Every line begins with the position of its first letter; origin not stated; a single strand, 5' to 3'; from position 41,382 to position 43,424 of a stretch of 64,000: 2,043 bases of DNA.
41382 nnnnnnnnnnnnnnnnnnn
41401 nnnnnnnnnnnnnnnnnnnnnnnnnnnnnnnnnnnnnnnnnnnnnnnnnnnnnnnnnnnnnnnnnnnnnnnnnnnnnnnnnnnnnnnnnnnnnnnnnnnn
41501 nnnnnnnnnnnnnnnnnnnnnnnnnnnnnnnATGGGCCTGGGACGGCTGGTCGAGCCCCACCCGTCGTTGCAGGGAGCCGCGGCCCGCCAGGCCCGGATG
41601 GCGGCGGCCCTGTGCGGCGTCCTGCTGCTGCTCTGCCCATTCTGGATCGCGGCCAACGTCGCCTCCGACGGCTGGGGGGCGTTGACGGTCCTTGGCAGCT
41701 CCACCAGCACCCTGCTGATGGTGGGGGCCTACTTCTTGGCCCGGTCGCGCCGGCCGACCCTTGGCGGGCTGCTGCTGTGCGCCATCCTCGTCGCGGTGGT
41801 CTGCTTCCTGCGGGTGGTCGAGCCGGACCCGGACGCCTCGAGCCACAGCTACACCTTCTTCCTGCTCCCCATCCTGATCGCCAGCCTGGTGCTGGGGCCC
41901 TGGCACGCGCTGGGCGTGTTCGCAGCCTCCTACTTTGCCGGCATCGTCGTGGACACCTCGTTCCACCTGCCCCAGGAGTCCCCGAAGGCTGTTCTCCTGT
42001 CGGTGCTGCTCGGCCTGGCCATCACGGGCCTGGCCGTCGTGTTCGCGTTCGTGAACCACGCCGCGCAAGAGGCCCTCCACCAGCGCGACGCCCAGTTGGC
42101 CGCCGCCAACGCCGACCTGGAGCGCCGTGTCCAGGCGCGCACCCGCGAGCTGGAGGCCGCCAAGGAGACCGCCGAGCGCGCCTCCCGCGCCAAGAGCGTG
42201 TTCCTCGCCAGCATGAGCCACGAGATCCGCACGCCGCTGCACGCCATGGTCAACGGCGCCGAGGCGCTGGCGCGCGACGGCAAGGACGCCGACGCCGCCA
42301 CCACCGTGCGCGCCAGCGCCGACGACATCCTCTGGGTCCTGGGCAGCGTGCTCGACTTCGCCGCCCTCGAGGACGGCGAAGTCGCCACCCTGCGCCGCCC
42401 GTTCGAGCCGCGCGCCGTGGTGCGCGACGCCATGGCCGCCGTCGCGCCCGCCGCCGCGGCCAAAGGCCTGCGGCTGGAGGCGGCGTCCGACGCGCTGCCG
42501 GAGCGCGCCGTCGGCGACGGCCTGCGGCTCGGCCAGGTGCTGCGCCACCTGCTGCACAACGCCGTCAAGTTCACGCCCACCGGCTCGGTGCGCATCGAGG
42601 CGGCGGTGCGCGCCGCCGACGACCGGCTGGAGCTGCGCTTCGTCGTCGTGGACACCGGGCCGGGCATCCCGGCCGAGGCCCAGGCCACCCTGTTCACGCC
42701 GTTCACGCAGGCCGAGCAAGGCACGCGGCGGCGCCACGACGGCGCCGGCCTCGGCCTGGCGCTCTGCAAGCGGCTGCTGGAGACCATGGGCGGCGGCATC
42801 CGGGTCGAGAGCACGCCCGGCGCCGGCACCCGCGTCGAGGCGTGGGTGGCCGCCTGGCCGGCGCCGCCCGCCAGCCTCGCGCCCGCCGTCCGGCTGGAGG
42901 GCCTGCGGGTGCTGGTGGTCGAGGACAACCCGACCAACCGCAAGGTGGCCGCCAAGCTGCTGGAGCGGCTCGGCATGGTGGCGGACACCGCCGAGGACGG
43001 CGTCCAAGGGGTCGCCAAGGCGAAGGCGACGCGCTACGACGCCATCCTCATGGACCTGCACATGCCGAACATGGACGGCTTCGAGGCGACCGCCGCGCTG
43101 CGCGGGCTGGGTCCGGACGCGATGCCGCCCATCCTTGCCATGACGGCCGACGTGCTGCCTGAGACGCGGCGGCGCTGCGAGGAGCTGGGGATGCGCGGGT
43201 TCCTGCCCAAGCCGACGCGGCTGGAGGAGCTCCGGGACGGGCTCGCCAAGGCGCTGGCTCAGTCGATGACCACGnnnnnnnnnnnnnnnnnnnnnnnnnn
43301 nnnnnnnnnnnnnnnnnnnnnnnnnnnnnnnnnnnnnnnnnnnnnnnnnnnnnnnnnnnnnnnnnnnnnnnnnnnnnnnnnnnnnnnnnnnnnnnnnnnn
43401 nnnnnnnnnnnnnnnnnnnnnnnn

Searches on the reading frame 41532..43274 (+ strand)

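Call 65: search_protein_families(library=pfam, proteins=[window:41532-43274:+], max_evalue=0.001)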
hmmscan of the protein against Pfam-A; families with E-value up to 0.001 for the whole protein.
window:41532-43274:+ (581 aa): 3 families
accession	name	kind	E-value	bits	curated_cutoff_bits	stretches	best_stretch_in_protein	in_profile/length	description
PF02518.31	HATPase_c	-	6.9e-27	94.5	26.4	1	328-439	1-107/111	Histidine kinase-, DNA gyrase B-, and HSP90-like ATPase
PF00072.30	Response_reg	-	4.8e-25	88.3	30.2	1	460-569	1-108/111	Response regulator receiver domain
PF00512.31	HisKA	-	2e-10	41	26.9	1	221-282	2-66/66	His Kinase A (phospho-acceptor) domain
